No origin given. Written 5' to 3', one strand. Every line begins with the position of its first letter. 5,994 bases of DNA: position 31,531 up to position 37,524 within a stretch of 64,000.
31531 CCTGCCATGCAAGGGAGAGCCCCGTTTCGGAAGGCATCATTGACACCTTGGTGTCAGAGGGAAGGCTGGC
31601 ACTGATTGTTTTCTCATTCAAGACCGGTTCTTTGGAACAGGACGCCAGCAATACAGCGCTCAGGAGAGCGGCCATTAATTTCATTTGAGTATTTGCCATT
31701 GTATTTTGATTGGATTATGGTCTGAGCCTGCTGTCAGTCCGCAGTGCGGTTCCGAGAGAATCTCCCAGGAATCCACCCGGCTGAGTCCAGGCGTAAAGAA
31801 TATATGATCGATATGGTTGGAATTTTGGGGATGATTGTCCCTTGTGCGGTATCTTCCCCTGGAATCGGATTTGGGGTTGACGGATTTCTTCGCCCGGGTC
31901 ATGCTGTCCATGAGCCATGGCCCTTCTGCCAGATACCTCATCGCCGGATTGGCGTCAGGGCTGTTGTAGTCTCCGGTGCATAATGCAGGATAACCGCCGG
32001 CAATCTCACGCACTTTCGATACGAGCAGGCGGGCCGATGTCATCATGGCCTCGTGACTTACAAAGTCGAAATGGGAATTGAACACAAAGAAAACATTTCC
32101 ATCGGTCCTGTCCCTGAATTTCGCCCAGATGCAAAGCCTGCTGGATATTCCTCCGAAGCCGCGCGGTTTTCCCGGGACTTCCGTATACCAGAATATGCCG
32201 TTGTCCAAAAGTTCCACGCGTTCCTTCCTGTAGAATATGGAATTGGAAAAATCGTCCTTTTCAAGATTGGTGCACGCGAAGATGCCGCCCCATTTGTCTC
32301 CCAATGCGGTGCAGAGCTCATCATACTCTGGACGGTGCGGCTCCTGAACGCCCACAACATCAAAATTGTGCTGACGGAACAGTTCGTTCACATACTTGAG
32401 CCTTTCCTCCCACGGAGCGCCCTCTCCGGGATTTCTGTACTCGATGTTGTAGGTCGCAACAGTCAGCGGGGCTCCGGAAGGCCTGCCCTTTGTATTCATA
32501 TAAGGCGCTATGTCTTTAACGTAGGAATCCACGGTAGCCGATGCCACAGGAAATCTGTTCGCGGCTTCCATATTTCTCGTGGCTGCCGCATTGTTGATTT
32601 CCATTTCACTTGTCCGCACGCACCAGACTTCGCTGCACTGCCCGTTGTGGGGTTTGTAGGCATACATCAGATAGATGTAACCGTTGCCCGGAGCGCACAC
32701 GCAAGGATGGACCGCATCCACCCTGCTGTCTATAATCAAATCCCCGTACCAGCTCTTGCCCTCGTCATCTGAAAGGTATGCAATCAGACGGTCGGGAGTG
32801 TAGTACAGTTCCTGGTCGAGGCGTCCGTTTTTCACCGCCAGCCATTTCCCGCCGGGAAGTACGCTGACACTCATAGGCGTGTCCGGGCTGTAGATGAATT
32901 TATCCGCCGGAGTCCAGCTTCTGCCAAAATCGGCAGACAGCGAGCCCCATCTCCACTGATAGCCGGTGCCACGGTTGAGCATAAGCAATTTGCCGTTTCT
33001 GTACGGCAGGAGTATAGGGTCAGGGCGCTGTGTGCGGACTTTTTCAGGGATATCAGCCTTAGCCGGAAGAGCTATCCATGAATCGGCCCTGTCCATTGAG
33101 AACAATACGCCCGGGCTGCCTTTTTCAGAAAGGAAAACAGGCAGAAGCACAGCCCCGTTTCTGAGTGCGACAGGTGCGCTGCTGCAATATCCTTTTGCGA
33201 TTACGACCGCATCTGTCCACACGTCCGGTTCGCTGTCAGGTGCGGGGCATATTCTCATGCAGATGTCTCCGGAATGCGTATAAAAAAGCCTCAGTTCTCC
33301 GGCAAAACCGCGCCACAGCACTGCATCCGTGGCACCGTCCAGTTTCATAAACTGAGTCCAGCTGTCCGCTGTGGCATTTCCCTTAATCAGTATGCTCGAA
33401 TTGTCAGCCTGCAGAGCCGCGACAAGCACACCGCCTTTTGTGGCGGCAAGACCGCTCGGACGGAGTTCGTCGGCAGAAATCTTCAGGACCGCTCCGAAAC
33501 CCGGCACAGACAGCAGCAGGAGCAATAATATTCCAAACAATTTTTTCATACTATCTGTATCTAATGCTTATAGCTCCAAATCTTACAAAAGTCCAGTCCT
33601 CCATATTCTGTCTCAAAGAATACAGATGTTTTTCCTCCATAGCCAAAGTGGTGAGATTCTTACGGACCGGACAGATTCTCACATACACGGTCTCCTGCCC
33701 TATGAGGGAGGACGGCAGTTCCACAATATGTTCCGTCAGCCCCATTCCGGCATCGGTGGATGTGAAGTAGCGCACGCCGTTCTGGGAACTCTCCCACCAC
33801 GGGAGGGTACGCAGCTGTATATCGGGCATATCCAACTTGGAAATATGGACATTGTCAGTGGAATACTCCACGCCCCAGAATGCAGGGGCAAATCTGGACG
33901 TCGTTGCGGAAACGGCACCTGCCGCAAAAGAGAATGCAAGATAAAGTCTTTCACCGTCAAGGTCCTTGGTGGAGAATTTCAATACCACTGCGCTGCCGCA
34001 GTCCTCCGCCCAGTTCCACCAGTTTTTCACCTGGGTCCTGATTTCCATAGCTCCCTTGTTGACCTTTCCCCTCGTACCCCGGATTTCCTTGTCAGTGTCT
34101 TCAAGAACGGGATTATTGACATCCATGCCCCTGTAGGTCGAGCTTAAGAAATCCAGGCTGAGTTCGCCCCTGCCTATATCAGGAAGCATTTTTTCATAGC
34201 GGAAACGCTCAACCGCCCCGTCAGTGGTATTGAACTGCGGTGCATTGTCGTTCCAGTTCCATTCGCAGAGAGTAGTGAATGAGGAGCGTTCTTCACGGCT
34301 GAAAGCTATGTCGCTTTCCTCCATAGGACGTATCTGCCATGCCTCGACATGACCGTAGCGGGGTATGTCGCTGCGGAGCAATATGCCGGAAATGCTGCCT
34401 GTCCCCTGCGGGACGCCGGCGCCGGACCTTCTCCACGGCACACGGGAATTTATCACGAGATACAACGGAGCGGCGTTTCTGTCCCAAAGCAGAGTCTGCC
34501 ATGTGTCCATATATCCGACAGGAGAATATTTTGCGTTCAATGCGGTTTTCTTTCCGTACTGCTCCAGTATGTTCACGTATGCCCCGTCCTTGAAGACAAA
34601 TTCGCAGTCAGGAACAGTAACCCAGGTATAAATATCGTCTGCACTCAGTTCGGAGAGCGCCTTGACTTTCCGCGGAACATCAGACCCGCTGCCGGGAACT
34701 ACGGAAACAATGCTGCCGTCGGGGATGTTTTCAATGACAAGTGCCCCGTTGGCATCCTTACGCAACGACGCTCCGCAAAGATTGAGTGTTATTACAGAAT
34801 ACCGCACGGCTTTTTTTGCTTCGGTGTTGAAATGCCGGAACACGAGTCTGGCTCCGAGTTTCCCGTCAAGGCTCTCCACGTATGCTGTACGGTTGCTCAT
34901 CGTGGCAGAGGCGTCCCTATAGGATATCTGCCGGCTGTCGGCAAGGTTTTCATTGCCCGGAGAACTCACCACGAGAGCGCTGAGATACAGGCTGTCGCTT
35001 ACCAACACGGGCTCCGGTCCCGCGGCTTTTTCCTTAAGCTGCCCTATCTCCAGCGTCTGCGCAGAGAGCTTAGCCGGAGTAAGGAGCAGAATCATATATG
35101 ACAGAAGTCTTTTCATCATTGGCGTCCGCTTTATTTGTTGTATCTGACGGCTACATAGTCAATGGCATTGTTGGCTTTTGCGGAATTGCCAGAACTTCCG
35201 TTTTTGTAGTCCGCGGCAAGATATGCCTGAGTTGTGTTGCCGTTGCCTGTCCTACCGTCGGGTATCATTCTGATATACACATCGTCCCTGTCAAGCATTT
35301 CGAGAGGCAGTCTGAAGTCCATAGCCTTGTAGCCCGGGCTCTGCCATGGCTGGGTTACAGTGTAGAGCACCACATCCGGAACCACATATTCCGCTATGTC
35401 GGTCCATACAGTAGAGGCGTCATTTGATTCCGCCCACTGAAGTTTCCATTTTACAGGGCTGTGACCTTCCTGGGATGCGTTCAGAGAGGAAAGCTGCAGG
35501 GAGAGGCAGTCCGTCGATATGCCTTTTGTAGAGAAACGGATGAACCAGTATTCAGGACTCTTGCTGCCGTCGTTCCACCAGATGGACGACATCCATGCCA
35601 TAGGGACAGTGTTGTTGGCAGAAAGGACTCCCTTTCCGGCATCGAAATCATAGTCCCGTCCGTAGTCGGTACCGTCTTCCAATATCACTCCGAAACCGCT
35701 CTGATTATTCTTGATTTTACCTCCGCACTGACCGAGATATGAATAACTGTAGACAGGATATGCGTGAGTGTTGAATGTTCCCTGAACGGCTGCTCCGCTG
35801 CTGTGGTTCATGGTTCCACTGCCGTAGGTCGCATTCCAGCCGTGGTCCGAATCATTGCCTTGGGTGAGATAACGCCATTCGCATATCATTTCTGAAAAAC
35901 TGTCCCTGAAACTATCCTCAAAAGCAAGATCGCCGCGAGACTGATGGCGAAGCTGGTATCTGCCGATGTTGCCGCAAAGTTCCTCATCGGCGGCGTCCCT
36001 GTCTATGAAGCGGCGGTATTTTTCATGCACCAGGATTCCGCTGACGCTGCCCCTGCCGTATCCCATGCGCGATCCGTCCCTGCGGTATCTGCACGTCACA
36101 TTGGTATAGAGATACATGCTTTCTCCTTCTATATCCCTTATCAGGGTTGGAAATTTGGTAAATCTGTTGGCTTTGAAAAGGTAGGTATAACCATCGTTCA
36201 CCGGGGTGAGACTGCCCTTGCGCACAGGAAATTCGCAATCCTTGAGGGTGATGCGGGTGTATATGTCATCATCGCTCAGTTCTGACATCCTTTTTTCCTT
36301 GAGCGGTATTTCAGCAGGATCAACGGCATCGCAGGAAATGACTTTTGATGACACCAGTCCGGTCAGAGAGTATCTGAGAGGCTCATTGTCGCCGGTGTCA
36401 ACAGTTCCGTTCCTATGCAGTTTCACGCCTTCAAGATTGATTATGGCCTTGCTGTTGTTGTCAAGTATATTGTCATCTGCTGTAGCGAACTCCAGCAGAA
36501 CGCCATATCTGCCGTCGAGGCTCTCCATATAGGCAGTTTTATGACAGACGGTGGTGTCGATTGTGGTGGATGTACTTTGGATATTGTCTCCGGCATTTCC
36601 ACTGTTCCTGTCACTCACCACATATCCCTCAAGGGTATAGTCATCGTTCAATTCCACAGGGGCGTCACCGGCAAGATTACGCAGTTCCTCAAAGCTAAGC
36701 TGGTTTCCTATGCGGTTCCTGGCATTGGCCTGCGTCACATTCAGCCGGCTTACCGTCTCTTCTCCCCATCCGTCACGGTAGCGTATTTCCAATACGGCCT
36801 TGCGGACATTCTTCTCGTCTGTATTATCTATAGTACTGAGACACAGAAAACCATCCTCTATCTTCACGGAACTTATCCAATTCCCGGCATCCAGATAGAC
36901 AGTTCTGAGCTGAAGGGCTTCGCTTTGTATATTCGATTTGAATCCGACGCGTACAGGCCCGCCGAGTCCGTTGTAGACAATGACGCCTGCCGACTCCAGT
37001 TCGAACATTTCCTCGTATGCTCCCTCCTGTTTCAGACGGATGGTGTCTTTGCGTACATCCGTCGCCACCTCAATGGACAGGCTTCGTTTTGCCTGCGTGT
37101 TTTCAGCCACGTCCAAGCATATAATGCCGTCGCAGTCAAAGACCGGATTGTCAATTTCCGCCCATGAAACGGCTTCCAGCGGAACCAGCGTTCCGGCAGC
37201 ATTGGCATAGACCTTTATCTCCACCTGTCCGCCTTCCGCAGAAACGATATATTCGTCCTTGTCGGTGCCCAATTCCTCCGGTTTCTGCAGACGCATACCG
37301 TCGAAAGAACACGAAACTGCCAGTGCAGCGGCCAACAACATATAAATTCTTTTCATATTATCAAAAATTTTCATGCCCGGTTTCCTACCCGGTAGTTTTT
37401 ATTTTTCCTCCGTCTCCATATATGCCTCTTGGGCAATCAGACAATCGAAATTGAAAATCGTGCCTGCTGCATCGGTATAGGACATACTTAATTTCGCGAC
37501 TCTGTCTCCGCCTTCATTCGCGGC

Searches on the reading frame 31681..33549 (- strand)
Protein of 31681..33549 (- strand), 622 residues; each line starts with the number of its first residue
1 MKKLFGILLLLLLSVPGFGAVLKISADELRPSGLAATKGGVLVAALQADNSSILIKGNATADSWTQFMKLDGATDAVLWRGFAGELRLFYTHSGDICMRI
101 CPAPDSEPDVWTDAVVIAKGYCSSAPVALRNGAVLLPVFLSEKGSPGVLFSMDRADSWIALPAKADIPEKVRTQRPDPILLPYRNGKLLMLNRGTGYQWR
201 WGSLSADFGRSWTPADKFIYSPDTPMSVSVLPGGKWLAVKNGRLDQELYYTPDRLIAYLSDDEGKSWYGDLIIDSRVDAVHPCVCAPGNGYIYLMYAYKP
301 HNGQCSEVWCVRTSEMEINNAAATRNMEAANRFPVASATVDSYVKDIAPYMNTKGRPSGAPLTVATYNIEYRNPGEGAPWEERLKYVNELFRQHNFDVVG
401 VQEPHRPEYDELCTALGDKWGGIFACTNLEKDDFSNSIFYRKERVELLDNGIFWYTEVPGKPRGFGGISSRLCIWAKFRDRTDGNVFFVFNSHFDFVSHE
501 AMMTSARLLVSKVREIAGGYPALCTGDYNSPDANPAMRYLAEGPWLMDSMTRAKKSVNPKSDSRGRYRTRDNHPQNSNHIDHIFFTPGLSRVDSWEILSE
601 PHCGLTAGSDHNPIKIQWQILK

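Call 84: search_protein_families(library=pfam, proteins=[window:31681-33549:-], max_evalue=0.00001)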
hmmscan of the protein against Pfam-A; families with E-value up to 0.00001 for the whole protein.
window:31681-33549:- (622 aa): 2 families
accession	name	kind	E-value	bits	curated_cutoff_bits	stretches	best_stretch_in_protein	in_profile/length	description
PF03372.29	Exo_endo_phos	-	1.3e-14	54.9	24.5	1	365-611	1-225/225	Endonuclease/Exonuclease/phosphatase family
PF13088.12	BNR_2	-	3.3e-09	36.9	31.4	1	116-275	106-256/277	BNR repeat-like domain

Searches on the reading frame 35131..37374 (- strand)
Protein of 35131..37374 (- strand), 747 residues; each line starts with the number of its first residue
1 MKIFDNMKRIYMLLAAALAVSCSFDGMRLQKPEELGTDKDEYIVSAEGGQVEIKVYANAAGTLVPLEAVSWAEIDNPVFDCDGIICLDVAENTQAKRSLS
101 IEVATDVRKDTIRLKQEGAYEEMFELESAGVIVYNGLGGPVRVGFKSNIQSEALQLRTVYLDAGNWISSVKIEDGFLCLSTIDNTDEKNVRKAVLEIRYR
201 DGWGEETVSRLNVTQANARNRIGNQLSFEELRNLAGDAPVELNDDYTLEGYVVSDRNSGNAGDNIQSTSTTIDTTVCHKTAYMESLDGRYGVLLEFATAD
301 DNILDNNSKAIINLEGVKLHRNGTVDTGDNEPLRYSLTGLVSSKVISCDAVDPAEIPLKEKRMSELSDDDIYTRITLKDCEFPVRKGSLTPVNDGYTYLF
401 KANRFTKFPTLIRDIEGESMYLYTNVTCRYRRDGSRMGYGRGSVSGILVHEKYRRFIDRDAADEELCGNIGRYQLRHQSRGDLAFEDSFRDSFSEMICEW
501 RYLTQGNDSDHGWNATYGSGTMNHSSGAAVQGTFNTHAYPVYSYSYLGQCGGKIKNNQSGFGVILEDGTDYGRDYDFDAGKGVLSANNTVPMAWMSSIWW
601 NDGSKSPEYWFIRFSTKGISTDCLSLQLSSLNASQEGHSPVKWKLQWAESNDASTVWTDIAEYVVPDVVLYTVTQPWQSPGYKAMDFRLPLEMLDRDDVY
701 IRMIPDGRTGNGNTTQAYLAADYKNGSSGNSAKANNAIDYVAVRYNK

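Call 84: search_protein_families(library=pfam, proteins=[window:35131-37374:-], max_evalue=0.00001)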
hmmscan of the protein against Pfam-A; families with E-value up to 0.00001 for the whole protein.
window:35131-37374:- (747 aa): 1 family
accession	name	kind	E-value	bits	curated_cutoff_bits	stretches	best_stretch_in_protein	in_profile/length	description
PF18942.5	DUF5689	-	7.2e-10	39.6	28.6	1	224-452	2-204/217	Family of unknown function (DUF5689)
